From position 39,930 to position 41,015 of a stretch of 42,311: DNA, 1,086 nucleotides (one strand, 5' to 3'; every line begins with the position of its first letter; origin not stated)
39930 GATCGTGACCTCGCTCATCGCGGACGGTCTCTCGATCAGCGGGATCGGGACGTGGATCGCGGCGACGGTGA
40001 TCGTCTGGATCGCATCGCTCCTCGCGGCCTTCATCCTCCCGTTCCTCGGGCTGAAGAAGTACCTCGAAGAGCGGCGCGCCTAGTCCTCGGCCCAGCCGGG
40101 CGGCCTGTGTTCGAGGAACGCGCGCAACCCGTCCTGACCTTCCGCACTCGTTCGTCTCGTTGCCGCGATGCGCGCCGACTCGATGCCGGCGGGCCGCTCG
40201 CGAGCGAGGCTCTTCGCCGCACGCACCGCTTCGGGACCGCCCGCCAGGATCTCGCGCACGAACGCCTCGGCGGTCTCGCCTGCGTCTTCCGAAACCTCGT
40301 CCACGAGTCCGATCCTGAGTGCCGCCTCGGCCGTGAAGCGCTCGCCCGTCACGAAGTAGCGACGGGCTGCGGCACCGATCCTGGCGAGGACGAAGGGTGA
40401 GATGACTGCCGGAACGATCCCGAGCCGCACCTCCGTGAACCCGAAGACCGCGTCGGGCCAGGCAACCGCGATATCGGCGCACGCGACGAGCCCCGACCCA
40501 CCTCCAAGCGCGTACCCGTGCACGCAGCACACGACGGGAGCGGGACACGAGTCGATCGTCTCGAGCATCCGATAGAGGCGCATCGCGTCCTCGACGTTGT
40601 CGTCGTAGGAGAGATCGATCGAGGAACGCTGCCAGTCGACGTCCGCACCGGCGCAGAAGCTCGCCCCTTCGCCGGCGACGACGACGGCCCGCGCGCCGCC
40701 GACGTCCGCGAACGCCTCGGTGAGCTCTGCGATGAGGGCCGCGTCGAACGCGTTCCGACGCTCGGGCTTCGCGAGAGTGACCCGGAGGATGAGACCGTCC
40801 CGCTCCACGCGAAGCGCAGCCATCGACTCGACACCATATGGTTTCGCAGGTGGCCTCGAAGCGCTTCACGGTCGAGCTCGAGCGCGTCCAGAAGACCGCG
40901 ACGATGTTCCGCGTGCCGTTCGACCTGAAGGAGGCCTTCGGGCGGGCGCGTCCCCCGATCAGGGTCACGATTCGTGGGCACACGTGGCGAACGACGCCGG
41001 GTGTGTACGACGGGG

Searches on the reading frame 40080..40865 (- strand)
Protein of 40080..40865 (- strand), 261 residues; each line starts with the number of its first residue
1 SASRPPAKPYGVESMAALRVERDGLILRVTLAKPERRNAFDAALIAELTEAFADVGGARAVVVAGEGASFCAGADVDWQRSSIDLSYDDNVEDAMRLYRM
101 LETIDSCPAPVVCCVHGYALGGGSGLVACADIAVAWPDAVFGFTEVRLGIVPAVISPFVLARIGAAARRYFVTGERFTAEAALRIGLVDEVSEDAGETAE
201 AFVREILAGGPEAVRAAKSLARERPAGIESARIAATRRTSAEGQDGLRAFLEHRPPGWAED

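Call 18: search_protein_families(library=pfam, proteins=[window:40080-40865:-], max_evalue=0.00001)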
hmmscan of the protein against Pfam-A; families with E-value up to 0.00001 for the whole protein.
window:40080-40865:- (261 aa): 2 families
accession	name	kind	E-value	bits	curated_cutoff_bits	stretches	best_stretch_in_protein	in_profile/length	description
PF00378.25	ECH_1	-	1.3e-38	133.2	27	1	25-260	5-250/251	Enoyl-CoA hydratase/isomerase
PF16113.10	ECH_2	-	2.2e-26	93.6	27.2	1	28-195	3-175/335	Enoyl-CoA hydratase/isomerase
